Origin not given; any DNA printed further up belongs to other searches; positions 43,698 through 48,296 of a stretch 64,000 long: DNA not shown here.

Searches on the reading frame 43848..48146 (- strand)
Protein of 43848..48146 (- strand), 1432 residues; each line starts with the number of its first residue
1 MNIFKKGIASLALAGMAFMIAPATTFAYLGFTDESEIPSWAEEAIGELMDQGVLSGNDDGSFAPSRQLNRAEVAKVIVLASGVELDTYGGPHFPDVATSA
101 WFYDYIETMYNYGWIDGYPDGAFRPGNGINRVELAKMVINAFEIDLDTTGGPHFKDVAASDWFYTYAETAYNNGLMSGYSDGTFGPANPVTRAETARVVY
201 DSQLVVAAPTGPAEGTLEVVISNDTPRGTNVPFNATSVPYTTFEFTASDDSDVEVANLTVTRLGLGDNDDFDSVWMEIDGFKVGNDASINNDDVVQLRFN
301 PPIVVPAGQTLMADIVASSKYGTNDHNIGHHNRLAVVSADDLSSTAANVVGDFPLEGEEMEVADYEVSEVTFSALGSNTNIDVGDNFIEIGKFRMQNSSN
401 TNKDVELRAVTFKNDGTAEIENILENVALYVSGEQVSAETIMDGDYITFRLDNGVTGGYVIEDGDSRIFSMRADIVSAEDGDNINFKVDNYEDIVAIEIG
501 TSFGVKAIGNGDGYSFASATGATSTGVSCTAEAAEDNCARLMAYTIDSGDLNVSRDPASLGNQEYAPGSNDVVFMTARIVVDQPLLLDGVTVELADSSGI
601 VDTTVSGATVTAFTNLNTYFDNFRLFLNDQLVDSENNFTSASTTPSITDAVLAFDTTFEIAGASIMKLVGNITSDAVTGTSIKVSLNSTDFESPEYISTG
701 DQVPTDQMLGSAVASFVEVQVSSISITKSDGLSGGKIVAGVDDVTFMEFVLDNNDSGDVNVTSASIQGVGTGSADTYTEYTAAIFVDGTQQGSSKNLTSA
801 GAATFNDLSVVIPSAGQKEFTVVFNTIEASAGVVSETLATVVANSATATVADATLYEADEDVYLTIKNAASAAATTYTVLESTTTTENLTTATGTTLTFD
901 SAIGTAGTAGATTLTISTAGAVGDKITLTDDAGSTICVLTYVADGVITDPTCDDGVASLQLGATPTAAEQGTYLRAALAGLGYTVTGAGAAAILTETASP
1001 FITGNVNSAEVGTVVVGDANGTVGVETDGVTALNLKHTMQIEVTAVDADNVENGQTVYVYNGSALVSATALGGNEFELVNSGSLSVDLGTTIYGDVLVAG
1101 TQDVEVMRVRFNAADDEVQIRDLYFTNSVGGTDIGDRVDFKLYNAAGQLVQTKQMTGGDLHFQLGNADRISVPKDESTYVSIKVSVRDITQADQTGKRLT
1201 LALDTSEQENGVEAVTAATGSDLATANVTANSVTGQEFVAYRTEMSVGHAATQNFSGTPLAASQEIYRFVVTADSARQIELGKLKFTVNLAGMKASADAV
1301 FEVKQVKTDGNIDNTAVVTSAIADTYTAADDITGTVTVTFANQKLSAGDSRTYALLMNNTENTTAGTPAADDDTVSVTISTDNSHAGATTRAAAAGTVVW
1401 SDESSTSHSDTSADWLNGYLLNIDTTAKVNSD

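Call 8: search_protein_families(library=pfam, proteins=[window:43848-48146:-], max_evalue=0.01)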
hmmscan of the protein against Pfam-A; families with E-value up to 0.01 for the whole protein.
window:43848-48146:- (1432 aa): 1 family
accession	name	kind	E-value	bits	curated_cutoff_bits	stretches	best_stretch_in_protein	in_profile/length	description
PF00395.25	SLH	-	3e-36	123.5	20.8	3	154-196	2-44/44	S-layer homology domain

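Call 39: find_homologous_proteins(query=window:43848-48146:-, max_evalue=1e-10)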
Query window:43848-48146:- (1432 aa): 259 proteins with E <= 1e-10 among 8000 candidates; the best 120 are listed.
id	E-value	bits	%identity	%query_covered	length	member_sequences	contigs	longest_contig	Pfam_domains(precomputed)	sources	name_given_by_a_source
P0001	0.0e+0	3044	100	99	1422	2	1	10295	PF00395.26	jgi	-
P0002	0.0e+0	1753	60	100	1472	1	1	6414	PF00395.26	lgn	-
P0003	0.0e+0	1750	60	100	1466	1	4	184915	PF00395.26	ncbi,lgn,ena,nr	ncbi:S-layer homology domain-containing protein [Candidatus Gracilibacteria bacterium]|nr:S-layer ho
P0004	0.0e+0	1712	73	58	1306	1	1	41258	PF00395.26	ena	-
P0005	0.0e+0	1702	69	61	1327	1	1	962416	PF00395.26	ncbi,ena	-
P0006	0.0e+0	1677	58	100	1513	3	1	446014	PF00395.26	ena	-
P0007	0.0e+0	1669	71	59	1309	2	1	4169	PF00395.26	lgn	-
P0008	0.0e+0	1658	71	59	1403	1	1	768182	PF00395.26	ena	-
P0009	0.0e+0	1651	71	58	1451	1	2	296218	PF00395.26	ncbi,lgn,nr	ncbi:S-layer homology domain-containing protein [Candidatus Gracilibacteria bacterium]|nr:S-layer ho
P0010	0.0e+0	1644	58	100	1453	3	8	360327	PF00395.26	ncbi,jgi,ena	jgi:hypothetical protein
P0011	0.0e+0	1636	57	100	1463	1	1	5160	PF00395.26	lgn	-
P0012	0.0e+0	1632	67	63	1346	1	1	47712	PF00395.26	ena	-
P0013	0.0e+0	1629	70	59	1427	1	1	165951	PF00395.26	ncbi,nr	ncbi:S-layer homology domain-containing protein [Candidatus Gracilibacteria bacterium]|nr:S-layer ho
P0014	0.0e+0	1622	65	64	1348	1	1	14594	PF00395.26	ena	-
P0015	0.0e+0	1603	66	61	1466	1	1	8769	PF00395.26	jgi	-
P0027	0.0e+0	1569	69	58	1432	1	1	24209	PF00395.26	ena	-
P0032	0.0e+0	1551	56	100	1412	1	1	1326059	PF00395.26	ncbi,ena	-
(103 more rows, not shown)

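Call 40: find_encoding_contigs(protein=P0001, flank=4000, max_places=6)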
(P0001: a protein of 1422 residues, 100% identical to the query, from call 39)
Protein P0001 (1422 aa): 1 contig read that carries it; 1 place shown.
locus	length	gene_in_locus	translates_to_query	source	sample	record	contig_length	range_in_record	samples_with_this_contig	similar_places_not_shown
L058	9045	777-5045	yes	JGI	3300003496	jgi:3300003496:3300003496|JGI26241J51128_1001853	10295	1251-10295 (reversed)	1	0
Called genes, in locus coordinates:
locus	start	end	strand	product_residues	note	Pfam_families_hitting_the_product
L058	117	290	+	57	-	-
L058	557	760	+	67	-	-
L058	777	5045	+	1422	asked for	PF00395:SLH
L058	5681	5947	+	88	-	-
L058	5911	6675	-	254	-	PF00156:Pribosyltran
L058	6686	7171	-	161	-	PF18895:T4SS_pilin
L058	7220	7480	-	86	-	PF13083:KH_KhpA-B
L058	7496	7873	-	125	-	PF00886:Ribosomal_S16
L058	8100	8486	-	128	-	-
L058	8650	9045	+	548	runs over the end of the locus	?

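Call 41: find_encoding_contigs(protein=P0003, flank=5000, max_places=3)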
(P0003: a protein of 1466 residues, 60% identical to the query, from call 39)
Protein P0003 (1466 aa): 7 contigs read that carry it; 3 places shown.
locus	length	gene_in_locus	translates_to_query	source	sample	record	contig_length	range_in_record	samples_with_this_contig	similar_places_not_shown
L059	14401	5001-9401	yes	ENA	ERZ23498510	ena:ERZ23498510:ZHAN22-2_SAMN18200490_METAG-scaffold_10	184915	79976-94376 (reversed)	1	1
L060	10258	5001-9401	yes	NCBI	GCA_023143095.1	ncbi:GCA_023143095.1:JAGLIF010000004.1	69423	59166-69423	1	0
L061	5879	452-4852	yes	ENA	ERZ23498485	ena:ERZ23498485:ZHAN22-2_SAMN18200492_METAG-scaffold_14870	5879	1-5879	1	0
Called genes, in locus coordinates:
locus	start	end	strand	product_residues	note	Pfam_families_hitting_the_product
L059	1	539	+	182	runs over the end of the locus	PF00466:Ribosomal_L10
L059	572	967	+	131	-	PF16320:Ribosomal_L12_N, PF00542:Ribosomal_L12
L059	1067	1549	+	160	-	PF01327:Pep_deformylase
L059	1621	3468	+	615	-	PF06480:FtsH_ext (weak), PF06068:TIP49 (weak), PF00004:AAA, PF07728:AAA_5 (faint), PF20720:nSTAND3 (weak), PF17862:AAA_lid_3, PF01434:Peptidase_M41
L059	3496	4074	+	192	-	PF00625:Guanylate_kin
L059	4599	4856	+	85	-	-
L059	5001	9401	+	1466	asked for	PF00395:SLH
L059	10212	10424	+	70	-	-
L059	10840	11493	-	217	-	PF01936:NYN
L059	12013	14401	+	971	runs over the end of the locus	PF13205:Big_5 (faint), PF00395:SLH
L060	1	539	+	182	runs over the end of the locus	PF00466:Ribosomal_L10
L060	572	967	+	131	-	PF16320:Ribosomal_L12_N, PF00542:Ribosomal_L12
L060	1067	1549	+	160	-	PF01327:Pep_deformylase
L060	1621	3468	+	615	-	PF06480:FtsH_ext (weak), PF06068:TIP49 (weak), PF00004:AAA, PF07728:AAA_5 (faint), PF20720:nSTAND3 (weak), PF17862:AAA_lid_3, PF01434:Peptidase_M41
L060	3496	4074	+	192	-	PF00625:Guanylate_kin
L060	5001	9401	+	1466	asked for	PF00395:SLH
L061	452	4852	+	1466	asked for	PF00395:SLH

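Call 42: find_encoding_contigs(protein=P0010, flank=5000, max_places=3)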
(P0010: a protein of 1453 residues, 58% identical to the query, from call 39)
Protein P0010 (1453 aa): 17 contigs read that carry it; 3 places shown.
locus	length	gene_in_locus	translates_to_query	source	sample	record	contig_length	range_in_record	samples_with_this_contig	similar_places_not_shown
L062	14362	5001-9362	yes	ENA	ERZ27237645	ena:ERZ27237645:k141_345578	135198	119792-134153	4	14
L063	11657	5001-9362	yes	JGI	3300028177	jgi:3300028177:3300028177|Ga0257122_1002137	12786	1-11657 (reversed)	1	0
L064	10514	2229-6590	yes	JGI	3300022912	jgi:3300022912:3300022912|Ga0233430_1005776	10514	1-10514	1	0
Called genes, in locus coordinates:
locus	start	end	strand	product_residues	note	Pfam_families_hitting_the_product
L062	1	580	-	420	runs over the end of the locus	PF00675:Peptidase_M16, PF05193:Peptidase_M16_C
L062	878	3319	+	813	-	PF00801:PKD (weak), PF18911:PKD_4 (weak)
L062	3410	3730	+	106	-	PF05876:GpA_ATPase (faint)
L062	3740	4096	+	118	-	-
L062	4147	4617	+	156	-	-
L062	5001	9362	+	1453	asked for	PF00395:SLH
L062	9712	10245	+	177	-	PF01797:Y1_Tnp (weak)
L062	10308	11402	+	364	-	PF02463:SMC_N, PF13175:AAA_15 (weak), PF13476:AAA_23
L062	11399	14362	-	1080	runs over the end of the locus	-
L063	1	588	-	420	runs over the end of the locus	PF00675:Peptidase_M16, PF05193:Peptidase_M16_C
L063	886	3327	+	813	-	PF00801:PKD (weak), PF18911:PKD_4 (weak)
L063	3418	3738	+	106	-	PF05876:GpA_ATPase (faint)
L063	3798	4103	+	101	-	-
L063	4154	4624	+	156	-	-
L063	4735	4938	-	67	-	-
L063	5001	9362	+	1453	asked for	PF00395:SLH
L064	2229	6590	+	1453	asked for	PF00395:SLH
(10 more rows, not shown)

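Call 50: search_protein_families(library=ncbifam, proteins=[L062:9712-10245:+], max_evalue=0.01)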
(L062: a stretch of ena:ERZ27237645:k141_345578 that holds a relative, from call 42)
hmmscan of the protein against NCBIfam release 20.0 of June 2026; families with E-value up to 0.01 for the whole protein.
L062:9712-10245:+ (177 aa): 1 family
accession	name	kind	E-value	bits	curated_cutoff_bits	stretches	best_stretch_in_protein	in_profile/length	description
NF047646.1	REP_Tyr_transpos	equivalog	1.1e-14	54.5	80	1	8-154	5-146/146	REP-associated tyrosine transposase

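Call 70: find_encoding_contigs(protein=P0006, flank=4000, max_places=1)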
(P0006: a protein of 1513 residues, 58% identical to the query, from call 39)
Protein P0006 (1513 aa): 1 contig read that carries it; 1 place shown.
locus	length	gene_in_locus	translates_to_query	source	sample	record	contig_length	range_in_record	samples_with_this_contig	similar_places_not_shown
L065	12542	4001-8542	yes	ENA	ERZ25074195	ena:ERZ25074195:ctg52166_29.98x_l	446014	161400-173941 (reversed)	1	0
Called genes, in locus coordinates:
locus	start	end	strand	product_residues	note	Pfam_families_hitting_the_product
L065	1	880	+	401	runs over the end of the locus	-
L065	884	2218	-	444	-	-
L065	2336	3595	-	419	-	PF00497:SBP_bac_3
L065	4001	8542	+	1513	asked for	PF00395:SLH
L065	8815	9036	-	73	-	-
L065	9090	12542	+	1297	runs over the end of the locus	PF08329:ChitinaseA_N, PF00182:Glyco_hydro_19, PF00704:Glyco_hydro_18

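Call 71: find_encoding_contigs(protein=P0005, flank=4000, max_places=1)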
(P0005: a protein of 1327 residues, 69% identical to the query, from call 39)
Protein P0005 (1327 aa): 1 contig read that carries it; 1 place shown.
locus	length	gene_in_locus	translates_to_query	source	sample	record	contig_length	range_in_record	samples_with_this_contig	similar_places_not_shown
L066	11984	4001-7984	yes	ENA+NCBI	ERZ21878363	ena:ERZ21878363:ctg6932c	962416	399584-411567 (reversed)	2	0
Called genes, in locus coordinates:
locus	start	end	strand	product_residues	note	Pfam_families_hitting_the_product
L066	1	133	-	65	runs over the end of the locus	-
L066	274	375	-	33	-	-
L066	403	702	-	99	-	-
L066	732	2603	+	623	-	PF00801:PKD, PF18911:PKD_4 (weak), PF00801:PKD, PF18911:PKD_4 (weak)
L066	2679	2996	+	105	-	-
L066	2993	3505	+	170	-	-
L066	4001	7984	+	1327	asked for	PF00395:SLH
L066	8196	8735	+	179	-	PF01797:Y1_Tnp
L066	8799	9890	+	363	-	PF02463:SMC_N, PF13175:AAA_15, PF13476:AAA_23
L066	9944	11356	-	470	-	PF00005:ABC_tran (faint), PF00071:Ras (faint), PF01926:MMR_HSR1, PF02421:FeoB_N, PF00009:GTP_EFTU, PF01926:MMR_HSR1, PF02421:FeoB_N, PF14714:KH_dom-like, +6 more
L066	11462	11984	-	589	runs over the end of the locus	PF01336:tRNA_anti-codon, PF00152:tRNA-synt_2, PF02938:GAD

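Call 72: find_encoding_contigs(protein=P0032, flank=4000, max_places=1)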
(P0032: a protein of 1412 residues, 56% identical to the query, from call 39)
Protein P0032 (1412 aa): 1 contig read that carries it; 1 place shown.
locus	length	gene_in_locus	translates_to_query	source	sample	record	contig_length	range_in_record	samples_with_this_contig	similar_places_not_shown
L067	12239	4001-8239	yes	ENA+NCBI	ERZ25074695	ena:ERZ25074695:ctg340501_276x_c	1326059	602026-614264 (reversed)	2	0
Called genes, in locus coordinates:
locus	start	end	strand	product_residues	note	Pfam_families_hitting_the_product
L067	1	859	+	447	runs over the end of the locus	-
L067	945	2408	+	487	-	PF00478:IMPDH, PF00977:His_biosynth (faint), PF00571:CBS (faint), PF01070:FMN_dh (weak), PF03060:NMO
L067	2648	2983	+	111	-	-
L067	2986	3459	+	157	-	-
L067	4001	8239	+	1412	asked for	PF00395:SLH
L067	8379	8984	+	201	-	PF01797:Y1_Tnp (faint)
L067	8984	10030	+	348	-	PF02463:SMC_N, PF13175:AAA_15, PF13476:AAA_23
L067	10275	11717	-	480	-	PF00005:ABC_tran (faint), PF00071:Ras (faint), PF01926:MMR_HSR1, PF02421:FeoB_N, PF00009:GTP_EFTU (weak), PF01926:MMR_HSR1, PF02421:FeoB_N, PF14714:KH_dom-like, +5 more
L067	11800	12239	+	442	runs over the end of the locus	PF08245:Mur_ligase_M, PF02875:Mur_ligase_C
